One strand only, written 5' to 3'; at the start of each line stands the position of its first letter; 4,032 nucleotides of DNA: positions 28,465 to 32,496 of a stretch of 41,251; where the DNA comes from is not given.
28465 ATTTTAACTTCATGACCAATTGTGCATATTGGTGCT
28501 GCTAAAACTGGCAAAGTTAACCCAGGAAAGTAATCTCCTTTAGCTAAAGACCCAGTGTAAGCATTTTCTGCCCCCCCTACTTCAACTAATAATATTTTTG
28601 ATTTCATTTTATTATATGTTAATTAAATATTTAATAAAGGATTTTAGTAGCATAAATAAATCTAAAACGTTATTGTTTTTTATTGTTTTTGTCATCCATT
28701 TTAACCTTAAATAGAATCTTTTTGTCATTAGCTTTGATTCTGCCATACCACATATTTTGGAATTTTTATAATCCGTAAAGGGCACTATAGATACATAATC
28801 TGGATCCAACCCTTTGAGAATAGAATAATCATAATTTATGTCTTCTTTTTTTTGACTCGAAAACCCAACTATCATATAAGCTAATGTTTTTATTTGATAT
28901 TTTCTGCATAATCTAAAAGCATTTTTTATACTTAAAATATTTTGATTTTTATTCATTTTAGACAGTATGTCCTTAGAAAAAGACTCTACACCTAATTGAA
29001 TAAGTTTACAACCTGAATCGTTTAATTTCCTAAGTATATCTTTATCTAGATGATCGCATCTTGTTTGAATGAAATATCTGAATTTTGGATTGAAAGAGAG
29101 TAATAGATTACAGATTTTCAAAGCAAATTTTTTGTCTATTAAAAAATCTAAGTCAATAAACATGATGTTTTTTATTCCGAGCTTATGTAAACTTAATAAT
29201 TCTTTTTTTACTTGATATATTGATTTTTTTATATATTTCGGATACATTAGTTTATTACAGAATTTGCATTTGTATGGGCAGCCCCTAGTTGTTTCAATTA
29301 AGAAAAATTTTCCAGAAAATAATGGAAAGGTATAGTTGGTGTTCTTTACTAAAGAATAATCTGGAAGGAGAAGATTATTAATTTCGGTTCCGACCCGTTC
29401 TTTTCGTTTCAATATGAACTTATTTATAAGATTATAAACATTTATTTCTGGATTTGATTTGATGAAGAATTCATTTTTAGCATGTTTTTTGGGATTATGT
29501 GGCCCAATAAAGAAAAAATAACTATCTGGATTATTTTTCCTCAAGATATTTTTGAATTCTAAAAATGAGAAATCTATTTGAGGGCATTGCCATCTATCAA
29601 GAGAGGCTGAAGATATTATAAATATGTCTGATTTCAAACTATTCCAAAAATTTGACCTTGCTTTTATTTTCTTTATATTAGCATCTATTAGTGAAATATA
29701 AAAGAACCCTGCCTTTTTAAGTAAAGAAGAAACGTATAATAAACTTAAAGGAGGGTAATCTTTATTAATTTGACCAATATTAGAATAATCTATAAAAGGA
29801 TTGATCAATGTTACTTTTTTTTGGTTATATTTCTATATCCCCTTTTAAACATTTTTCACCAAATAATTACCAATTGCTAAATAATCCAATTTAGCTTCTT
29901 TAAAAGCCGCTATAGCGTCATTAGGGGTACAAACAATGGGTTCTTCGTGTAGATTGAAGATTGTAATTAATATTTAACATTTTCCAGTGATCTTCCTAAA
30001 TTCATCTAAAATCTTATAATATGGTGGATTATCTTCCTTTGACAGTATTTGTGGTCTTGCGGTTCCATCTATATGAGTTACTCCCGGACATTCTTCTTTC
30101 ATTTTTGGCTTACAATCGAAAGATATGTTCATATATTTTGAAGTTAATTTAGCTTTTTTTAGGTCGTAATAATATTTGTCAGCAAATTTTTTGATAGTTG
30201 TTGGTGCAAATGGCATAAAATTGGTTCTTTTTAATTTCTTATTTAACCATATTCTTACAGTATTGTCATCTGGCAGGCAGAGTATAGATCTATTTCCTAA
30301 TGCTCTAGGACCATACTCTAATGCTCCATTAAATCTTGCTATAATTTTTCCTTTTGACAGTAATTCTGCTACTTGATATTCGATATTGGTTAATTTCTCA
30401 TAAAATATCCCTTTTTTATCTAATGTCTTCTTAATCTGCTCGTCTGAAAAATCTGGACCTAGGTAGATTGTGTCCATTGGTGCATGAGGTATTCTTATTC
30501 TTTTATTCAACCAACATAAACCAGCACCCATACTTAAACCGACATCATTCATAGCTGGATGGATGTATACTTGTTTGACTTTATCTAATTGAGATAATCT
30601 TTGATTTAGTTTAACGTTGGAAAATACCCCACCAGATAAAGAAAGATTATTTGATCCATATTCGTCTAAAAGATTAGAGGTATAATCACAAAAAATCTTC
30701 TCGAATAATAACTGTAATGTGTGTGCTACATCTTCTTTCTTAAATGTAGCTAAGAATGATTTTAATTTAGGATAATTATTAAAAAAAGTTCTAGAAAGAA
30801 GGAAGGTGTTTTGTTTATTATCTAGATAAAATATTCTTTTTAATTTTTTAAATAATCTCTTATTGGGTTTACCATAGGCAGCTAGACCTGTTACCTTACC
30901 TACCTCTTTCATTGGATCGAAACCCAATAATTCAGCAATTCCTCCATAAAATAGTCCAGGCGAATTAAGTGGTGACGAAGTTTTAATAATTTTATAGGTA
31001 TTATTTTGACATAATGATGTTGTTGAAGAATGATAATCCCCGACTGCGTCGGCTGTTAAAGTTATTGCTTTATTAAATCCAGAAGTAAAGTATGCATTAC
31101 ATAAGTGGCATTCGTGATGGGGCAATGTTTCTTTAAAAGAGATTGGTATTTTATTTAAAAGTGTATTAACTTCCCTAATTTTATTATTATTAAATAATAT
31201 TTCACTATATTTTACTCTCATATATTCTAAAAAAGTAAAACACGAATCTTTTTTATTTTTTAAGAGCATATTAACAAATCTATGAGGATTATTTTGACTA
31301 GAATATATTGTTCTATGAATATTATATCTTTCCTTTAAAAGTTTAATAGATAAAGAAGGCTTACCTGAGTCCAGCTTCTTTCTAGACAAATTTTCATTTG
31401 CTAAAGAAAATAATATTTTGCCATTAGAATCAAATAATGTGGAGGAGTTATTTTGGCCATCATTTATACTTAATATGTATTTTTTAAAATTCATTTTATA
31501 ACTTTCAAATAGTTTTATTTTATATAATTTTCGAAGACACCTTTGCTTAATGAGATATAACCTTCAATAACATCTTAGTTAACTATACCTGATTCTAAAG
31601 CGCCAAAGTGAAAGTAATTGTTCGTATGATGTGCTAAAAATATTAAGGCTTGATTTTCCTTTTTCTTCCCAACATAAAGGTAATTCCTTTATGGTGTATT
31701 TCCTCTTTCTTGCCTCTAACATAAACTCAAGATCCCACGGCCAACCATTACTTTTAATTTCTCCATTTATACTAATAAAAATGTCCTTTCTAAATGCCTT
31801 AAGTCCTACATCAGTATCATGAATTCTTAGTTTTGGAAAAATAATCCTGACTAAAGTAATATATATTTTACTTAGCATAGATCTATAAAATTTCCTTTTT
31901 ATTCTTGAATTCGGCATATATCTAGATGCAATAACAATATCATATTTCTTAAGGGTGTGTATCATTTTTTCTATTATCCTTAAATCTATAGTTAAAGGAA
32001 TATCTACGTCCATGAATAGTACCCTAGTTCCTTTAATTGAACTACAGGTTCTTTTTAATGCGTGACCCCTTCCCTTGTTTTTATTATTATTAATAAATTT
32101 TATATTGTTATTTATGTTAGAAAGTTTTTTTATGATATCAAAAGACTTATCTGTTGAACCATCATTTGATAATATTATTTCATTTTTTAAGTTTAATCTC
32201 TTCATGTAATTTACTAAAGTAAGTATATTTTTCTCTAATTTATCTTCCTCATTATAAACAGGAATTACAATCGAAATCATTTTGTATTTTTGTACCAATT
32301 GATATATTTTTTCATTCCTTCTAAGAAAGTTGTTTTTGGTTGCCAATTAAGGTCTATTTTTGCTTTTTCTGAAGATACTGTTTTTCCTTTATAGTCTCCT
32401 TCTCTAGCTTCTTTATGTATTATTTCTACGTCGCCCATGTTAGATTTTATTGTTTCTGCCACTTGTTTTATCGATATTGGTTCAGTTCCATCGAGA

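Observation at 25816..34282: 8.5-kb minus-strand operon with Arn-like logic plus radical and carbamoyl tailoring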

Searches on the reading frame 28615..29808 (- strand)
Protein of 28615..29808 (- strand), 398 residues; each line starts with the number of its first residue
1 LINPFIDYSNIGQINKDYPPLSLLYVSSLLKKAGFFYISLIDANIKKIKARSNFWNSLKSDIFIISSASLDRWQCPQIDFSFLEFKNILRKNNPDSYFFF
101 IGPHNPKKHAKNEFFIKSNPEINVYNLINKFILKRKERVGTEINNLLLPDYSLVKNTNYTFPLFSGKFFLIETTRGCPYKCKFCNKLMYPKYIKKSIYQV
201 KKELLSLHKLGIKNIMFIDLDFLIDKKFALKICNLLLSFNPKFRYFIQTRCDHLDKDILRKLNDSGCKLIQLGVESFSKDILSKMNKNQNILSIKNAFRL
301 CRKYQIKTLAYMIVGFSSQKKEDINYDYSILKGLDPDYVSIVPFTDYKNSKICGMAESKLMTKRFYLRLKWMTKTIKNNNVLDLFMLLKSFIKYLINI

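Call 8: search_protein_families(library=pfam, proteins=[window:28615-29808:-], max_evalue=0.01)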
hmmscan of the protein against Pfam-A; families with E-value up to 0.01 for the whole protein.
window:28615-29808:- (398 aa): 1 family
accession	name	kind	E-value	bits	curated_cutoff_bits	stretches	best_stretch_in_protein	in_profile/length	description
PF04055.27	Radical_SAM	-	1.8e-22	80.7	29.5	1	171-324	1-159/166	Radical SAM superfamily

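Call 9: search_protein_families(library=ncbifam, proteins=[window:28615-29808:-], max_evalue=0.01)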
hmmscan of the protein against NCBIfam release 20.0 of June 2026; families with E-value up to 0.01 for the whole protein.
window:28615-29808:- (398 aa): 33 families (the best 25 are shown)
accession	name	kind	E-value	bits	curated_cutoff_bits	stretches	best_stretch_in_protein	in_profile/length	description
TIGR02026.1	BchE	equivalog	2.6e-30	105.8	481.35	2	147-380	173-410/497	magnesium-protoporphyrin IX monomethyl ester anaerobic oxidative cyclase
TIGR04479.1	bcpD_PhpK_rSAM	subfamily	1.3e-28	99.7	600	1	165-340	238-415/504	PhpK family radical SAM P-methyltransferase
NF033070.1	rSAM_AprD4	equivalog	3.8e-19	68.9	500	1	143-334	170-368/456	AprD4 family radical SAM diol-dehydratase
TIGR04295.1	B12_rSAM_oligo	hypoth_equivalog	7e-19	67.8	400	1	170-293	202-320/422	TIGR04295 family B12-binding domain-containing radical SAM protein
NF040542.1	rSAM_RCCLKC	equivalog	3.7e-18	65.9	450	1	171-309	183-325/423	arsinothricin biosynthesis radical SAM protein ArsL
TIGR03471.1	HpnJ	equivalog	6.6e-16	58.2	577.6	1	156-341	185-372/472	hopanoid biosynthesis associated radical SAM protein HpnJ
TIGR03975.1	rSAM_ocin_1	subfamily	1.4e-15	56.8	281.85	1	137-325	228-421/606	RiPP maturation radical SAM C-methyltransferase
NF050148.1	rSAM_ApyD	equivalog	6.8e-15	54.5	750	1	167-324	198-356/645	RiPP biosynthesis radical SAM protein ApyD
NF040546.1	rSAM_CUAEP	equivalog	1.5e-13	50.3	500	1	171-310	174-317/468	CUAEP/CCAEP-tail radical SAM (seleno)protein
TIGR04013.1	B12_SAM_MJ_1487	hypoth_equivalog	2.6e-13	49.6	251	1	119-329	99-328/382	TIGR04013 family B12-binding domain/radical SAM domain-containing protein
TIGR04367.1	HpnR_B12_rSAM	equivalog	2.9e-13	49.2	650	1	171-360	189-377/490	hopanoid C-3 methylase HpnR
TIGR04014.1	B12_SAM_MJ_0865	equivalog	3.9e-13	49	360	1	170-339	162-343/434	methyl-coenzyme M reductase glutamine C-methyltransferase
TIGR04072.2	rSAM_ladder_B12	equivalog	4.3e-12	45.4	360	1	157-325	169-340/443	lipid biosynthesis B12-binding/radical SAM protein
NF038361.1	rSAM_Sden_1168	equivalog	4.8e-11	41.9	575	1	168-334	282-451/560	Sden_1168 family B12-binding radical SAM P-methyltransferase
NF045585.1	rSAM_slr0320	equivalog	2e-10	39.8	775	1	160-301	226-374/511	photosystem II high light acclimation radical SAM protein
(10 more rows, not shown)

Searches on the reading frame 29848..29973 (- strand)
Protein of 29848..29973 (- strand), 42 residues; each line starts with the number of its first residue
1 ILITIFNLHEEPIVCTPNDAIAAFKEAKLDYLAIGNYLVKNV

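Call 8: search_protein_families(library=pfam, proteins=[window:29848-29973:-], max_evalue=0.01)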
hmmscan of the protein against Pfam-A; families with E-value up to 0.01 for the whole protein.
window:29848-29973:- (42 aa): 1 family
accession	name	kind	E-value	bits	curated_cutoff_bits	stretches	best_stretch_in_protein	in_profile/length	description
PF16861.10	Carbam_trans_C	-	3.9e-10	40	27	1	2-40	131-169/170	Carbamoyltransferase C-terminus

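Call 9: search_protein_families(library=ncbifam, proteins=[window:29848-29973:-], max_evalue=0.01)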
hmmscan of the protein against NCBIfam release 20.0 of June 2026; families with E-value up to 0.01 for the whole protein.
window:29848-29973:- (42 aa): 0 families

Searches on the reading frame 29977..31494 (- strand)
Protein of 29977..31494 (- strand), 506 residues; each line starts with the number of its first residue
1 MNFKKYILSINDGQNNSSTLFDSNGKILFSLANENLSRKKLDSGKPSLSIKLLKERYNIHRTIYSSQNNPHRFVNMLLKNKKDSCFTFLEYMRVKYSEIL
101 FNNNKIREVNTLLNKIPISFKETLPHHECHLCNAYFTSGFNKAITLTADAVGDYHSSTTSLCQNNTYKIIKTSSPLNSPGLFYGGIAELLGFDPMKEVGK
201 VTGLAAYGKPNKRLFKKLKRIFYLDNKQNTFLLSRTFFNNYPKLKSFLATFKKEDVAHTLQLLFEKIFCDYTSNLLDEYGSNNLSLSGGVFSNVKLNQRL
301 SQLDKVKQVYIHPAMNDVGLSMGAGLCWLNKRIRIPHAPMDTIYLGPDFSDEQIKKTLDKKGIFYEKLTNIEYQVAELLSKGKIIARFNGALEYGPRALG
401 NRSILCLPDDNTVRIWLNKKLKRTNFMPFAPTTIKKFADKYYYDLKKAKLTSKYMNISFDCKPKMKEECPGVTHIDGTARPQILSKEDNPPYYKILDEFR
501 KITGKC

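Call 8: search_protein_families(library=pfam, proteins=[window:29977-31494:-], max_evalue=0.01)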
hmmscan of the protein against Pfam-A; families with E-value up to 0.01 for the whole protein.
window:29977-31494:- (506 aa): 3 families
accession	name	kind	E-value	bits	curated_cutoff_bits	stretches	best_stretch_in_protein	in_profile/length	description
PF16861.10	Carbam_trans_C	-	1.2e-38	132.7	27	1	376-504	1-126/170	Carbamoyltransferase C-terminus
PF02543.21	Carbam_trans_N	-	2.4e-31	109.8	24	1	113-325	119-345/346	Carbamoyltransferase N-terminus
PF22521.2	HypF_C_2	-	1.6e-05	25.3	27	1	249-323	162-240/241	Carbamoyltransferase, Kae1-like Domain, second subdomain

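Call 9: search_protein_families(library=ncbifam, proteins=[window:29977-31494:-], max_evalue=0.01)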
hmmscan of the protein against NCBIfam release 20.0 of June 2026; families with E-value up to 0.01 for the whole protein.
window:29977-31494:- (506 aa): 5 families
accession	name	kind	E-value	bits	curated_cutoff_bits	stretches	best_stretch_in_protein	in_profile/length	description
NF041651.1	nodul_NodU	equivalog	1.7e-26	93.1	1000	1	245-504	262-513/556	nodulation protein NodU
NF003648.0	PRK05286.2-1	equivalog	5.6e-05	22.2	433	0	145-181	152-187/360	quinone-dependent dihydroorotate dehydrogenase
TIGR00329.1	gcp_kae1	subfamily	7.3e-05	22.2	207.8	1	151-311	132-291/305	tRNA (adenosine(37)-N6)-threonylcarbamoyltransferase complex transferase subunit TsaD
TIGR03723.1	T6A_TsaD_YgjD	equivalog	0.00059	19.1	296.1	1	243-310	222-289/314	tRNA (adenosine(37)-N6)-threonylcarbamoyltransferase complex transferase subunit TsaD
TIGR00143.1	hypF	equivalog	0.0014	16.8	466.1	1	231-326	641-738/741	carbamoyltransferase HypF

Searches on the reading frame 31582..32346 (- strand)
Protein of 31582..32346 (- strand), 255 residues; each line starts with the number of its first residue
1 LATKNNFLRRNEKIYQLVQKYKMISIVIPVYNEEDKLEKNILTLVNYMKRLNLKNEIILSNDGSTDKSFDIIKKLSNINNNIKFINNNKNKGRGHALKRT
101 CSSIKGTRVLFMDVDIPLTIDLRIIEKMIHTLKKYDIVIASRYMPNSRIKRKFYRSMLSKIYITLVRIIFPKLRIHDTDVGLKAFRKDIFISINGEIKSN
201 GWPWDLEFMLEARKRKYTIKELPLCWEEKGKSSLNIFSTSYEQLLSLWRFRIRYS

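Call 8: search_protein_families(library=pfam, proteins=[window:31582-32346:-], max_evalue=0.01)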
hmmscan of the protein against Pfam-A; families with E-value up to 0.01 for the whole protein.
window:31582-32346:- (255 aa): 3 families
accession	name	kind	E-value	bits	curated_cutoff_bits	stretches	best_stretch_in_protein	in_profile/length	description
PF00535.33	Glycos_transf_2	-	1.8e-22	80.5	23.3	1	25-190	1-164/168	Glycosyl transferase family 2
PF10111.15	Glyco_tranf_2_2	-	2.4e-08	34.3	27.3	1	25-130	1-104/276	Glycosyltransferase like family 2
PF13641.12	Glyco_tranf_2_3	-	0.00026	21.5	27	1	24-142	3-123/230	Glycosyltransferase like family 2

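Call 9: search_protein_families(library=ncbifam, proteins=[window:31582-32346:-], max_evalue=0.01)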
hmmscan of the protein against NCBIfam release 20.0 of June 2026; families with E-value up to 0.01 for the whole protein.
window:31582-32346:- (255 aa): 23 families
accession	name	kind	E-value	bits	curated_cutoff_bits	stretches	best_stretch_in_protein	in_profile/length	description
NF047588.1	GlcsyltransPgfSStrep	equivalog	8.7e-18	64.6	500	1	24-161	3-140/308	glycosyltransferase PgfS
TIGR03937.1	PgaC_IcaA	equivalog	1.8e-17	63.4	422.3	1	12-152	35-168/407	poly-beta-1,6-N-acetyl-D-glucosamine synthase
NF007986.1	PRK10714.1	equivalog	4.6e-15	55.4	529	1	19-190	3-169/316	undecaprenyl-phosphate 4-deoxy-4-formamido-L-arabinose transferase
NF007482.0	PRK10073.1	equivalog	1.5e-14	53.7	423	1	20-130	4-108/334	glycosyltransferase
TIGR03111.1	glyc2_xrt_Gpos1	hypoth_equivalog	9.3e-12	44.5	363.95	1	10-134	37-158/439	TIGR03111 family XrtG-associated glycosyltransferase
TIGR04283.1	glyco_like_mftF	equivalog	1.5e-10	41.1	182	1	24-134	1-99/221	TIGR04283 family arsenosugar biosynthesis glycosyltransferase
NF041875.1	EPS_EpsD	equivalog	4.1e-09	36.3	370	1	24-151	1-124/325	exopolysaccharide biosynthesis glycosyltransferase EpsD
NF010496.0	PRK13915.1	equivalog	4.1e-09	36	262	1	17-132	24-142/307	glucosyl-3-phosphoglycerate synthase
NF047683.1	TeichurnBiosyTuaG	equivalog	6.1e-09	35.9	400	1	19-118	3-99/252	teichuronic acid biosynthesis protein TuaG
NF041391.1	DPhHxTase_Halo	equivalog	1.4e-08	34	375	1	30-242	3-200/213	dolichyl-phosphate hexose transferase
NF053739.1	GlytfEpsEBac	equivalog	1.8e-08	33.7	450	1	24-138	3-116/265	glycosyltransferase EpsE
TIGR04182.1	glyco_TIGR04182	equivalog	2.1e-08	33.9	325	1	24-233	2-200/293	S-layer glycoprotein N-glycosyltransferase AglJ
NF058614.1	PPMAGASynPpgS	equivalog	4.2e-08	32.9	370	1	26-223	4-193/226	polyprenyl-phospho-N-acetylgalactosaminyl synthase PpgS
NF038302.1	EPS_HpsE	equivalog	1e-07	31.3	300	1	24-115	3-96/307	hormogonium polysaccharide biosynthesis glycosyltransferase HpsE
NF050819.1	PolSacchBiosHfsG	equivalog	1.5e-07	30.9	500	1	22-140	12-125/302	polysaccharide biosynthesis protein HfsG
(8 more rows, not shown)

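Call 28: search_solved_structures(query=window:31582-32280:-, max_evalue=0.001)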
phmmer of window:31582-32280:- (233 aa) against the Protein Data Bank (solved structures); distinct sequences matched with E-value up to 0.001: 12.
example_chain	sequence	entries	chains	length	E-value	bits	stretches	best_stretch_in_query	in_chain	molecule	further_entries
5mlz_A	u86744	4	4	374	1.3e-18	71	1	2-227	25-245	Dolichol monophosphate mannose synthase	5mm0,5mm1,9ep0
5ekp_C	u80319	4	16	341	3.4e-13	53.3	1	2-146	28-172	Uncharacterized glycosyltransferase sll0501 | Glycosyltransferase sll0501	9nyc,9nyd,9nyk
5eke_A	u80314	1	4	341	3.5e-13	53.2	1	2-146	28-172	Uncharacterized glycosyltransferase sll0501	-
9nye_A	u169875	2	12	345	3.5e-13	53.2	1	2-146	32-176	Glycosyltransferase sll0501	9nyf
9hwj_A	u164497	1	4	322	4.9e-09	39.7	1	2-165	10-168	Undecaprenyl-phosphate 4-deoxy-4-formamido-L-arabinose transferase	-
9bhc_C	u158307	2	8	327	1.5e-08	38.1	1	2-167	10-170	Undecaprenyl-phosphate 4-deoxy-4-formamido-L-arabinose transferase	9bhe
8vxh_A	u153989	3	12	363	1.9e-08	37.7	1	2-167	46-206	Undecaprenyl-phosphate 4-deoxy-4-formamido-L-arabinose transferase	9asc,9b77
5hea_A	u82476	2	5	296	5.4e-07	33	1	1-93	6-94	Putative glycosyltransferase (GalT1)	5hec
6p61_A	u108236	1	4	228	6.3e-06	29.5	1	2-124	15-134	Glycosyltransferase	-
3l7m_A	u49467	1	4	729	0.0001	25.5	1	3-96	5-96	Teichoic acid biosynthesis protein F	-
3l7j_A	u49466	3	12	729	0.0001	25.5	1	3-96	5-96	Teichoic acid biosynthesis protein F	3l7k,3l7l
3l7i_A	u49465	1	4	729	0.0001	25.5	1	3-96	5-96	Teichoic acid biosynthesis protein F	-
